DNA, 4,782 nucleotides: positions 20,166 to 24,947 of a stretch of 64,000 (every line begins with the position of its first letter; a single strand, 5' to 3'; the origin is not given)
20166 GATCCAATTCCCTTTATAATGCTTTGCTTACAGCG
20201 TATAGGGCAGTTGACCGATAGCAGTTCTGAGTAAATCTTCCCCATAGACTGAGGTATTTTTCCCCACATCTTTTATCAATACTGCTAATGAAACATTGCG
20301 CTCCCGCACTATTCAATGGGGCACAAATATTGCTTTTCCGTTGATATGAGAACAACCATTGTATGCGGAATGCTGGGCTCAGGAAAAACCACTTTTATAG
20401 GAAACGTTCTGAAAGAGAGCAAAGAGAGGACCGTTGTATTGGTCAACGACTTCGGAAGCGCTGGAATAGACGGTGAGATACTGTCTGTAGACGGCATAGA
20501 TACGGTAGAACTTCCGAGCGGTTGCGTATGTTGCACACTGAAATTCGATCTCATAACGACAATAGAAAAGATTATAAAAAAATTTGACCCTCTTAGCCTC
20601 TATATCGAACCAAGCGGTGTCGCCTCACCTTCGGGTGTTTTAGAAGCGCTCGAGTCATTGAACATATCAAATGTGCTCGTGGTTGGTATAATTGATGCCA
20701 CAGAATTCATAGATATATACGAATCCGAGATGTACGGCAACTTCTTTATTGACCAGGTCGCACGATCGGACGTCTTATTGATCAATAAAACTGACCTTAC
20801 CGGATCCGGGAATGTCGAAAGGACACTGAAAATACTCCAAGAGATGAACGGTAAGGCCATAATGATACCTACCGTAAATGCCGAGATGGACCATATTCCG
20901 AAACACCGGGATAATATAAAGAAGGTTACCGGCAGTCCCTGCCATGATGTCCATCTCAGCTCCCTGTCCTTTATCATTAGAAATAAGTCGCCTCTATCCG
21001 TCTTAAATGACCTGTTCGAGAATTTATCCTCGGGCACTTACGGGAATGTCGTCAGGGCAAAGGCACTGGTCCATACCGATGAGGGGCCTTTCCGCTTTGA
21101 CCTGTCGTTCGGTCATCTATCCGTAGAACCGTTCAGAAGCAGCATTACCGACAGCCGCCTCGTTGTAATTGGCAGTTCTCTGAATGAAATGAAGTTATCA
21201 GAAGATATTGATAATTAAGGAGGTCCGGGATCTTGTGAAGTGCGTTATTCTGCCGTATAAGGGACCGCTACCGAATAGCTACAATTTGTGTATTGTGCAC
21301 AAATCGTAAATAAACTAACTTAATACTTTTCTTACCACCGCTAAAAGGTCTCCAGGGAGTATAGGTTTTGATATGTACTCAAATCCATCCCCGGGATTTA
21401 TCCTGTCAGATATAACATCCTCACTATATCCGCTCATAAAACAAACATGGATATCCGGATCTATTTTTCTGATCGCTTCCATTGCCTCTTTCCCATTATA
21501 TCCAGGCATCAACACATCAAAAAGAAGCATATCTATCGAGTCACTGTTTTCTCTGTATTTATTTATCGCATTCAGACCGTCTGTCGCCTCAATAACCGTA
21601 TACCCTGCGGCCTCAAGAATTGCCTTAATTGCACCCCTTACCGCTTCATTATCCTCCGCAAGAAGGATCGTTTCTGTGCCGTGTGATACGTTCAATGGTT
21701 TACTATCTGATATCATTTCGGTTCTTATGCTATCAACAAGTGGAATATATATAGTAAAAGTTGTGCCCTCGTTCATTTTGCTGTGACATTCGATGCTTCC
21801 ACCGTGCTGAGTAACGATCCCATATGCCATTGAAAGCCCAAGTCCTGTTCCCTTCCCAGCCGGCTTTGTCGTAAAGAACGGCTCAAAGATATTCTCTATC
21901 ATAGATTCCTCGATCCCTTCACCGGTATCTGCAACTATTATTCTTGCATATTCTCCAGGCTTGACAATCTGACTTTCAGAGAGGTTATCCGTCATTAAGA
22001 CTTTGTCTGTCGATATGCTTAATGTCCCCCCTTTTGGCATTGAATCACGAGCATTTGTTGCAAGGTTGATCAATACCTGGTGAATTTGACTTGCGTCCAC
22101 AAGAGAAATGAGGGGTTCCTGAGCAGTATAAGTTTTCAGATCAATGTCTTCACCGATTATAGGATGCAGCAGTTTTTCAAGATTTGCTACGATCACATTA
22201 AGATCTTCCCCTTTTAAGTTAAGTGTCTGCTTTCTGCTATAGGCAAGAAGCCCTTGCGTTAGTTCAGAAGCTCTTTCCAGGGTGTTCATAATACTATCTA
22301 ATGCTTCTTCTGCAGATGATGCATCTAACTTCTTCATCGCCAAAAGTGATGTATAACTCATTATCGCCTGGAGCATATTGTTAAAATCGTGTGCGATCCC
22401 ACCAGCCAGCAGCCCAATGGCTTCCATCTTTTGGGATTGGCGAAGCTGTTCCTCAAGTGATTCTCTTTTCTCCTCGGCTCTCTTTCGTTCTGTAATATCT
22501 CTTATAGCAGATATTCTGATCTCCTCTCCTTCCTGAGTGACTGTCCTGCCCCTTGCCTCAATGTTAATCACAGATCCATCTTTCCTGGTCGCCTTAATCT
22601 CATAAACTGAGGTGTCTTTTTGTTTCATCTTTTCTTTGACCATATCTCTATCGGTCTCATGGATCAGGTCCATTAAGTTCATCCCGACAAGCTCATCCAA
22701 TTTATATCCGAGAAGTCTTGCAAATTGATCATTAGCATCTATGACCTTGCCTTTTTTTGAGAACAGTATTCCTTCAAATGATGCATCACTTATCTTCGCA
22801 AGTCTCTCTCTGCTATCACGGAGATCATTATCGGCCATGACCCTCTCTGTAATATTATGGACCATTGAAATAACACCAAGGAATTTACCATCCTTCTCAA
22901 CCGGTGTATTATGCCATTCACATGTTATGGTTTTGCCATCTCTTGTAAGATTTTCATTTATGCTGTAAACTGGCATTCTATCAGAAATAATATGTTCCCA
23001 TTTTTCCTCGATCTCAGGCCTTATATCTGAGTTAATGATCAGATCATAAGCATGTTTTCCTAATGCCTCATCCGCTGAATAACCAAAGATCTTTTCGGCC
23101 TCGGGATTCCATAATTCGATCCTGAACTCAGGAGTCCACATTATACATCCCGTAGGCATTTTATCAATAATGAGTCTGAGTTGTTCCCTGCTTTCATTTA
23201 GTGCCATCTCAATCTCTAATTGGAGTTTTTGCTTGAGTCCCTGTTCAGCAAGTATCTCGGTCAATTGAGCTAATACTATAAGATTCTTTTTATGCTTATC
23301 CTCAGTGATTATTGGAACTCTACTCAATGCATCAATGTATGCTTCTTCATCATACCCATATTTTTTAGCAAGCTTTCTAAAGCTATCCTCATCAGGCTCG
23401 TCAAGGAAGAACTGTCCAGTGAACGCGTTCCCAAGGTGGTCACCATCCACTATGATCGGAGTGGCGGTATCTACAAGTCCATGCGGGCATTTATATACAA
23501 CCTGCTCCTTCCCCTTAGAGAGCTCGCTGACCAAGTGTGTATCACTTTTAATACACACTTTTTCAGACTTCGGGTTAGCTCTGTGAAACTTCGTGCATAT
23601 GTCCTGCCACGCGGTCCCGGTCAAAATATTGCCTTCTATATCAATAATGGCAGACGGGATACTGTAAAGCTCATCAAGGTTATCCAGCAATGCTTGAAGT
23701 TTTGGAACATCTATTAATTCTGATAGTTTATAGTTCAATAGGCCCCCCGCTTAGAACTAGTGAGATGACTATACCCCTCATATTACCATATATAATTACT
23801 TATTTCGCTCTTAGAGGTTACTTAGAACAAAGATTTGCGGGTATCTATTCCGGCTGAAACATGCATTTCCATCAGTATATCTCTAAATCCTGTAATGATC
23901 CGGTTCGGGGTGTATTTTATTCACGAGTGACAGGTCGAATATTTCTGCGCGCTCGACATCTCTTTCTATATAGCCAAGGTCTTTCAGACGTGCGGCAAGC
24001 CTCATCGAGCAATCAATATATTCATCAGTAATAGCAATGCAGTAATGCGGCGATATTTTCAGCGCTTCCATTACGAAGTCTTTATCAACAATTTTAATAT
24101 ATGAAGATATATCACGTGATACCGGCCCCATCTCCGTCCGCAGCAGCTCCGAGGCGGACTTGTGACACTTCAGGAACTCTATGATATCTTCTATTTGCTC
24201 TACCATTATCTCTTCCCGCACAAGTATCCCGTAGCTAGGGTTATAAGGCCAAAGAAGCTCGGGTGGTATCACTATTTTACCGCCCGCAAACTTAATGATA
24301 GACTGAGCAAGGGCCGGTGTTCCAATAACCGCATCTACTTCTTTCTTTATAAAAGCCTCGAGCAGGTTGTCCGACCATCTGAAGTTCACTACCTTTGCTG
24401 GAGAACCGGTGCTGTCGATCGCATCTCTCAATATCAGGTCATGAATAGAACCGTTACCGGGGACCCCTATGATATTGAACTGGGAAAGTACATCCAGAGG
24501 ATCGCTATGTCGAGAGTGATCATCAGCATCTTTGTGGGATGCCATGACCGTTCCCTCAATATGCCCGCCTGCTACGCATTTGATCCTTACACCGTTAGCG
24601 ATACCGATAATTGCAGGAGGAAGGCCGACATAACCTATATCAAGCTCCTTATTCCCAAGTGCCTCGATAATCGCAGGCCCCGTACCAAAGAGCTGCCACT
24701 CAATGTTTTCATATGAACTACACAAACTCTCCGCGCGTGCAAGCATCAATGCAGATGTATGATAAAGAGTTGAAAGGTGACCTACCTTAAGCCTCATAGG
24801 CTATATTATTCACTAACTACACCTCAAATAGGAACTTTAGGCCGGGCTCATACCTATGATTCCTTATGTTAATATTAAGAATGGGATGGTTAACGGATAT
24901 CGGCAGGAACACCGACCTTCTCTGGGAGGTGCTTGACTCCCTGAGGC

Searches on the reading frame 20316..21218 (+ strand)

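Call 6: search_protein_families(library=pfam, proteins=[window:20316-21218:+], max_evalue=0.001)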
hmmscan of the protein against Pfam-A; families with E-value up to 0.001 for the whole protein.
window:20316-21218:+ (300 aa): 2 families
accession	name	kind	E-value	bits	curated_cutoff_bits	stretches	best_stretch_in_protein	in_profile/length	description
PF02492.25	cobW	-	6.5e-37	127.3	20.7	1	13-184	2-179/180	CobW/HypB/UreG, nucleotide-binding domain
PF07683.19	CobW_C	-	6.1e-06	26.5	22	1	217-299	4-91/94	Cobalamin synthesis protein cobW C-terminal domain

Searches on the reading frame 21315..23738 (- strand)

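Call 6: search_protein_families(library=pfam, proteins=[window:21315-23738:-], max_evalue=0.001)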
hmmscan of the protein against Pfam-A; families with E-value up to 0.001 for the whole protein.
window:21315-23738:- (807 aa): 10 families
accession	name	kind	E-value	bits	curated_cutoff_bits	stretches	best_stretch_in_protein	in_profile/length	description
PF10114.15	PocR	-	1e-48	165.6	23.9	1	7-167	1-161/162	Sensory domain found in PocR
PF13426.13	PAS_9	-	2.1e-31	108.7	27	2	323-417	3-103/103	PAS domain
PF00989.32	PAS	-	9.4e-28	96.9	22.6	2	185-295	1-112/113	PAS fold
PF02518.31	HATPase_c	-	4.7e-24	85.4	26.4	1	548-667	2-109/111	Histidine kinase-, DNA gyrase B-, and HSP90-like ATPase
PF08447.18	PAS_3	-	3.8e-23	82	25.6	2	333-412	2-88/89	PAS fold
PF08448.16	PAS_4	-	5.4e-21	75.3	23.1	1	192-300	2-109/110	PAS fold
PF00072.30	Response_reg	-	1.5e-18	67.4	30.2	1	691-802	1-110/111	Response regulator receiver domain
PF13188.13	PAS_8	-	4.2e-13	49.1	21.8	2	185-233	1-46/65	PAS domain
PF00512.31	HisKA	-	2.4e-07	31.1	26.9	1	443-504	4-64/66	His Kinase A (phospho-acceptor) domain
PF12860.13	PAS_7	-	1e-06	29.3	27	0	325-423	10-115/115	PAS fold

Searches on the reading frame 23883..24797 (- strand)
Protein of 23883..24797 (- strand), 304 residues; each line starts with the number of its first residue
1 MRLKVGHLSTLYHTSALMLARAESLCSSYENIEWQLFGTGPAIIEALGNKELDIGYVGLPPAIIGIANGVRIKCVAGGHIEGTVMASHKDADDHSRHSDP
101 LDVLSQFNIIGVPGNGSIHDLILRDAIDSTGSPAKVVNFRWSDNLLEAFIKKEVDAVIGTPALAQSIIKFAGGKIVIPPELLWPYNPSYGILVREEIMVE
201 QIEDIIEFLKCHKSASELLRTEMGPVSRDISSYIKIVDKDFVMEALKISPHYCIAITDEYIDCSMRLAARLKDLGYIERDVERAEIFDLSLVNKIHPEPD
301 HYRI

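Call 6: search_protein_families(library=pfam, proteins=[window:23883-24797:-], max_evalue=0.001)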
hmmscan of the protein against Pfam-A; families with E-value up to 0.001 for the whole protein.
window:23883-24797:- (304 aa): 1 family
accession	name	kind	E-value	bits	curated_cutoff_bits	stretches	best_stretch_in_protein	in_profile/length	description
PF13379.11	NMT1_2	-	6.8e-10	39.6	24.7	1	3-219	8-238/252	NMT1-like family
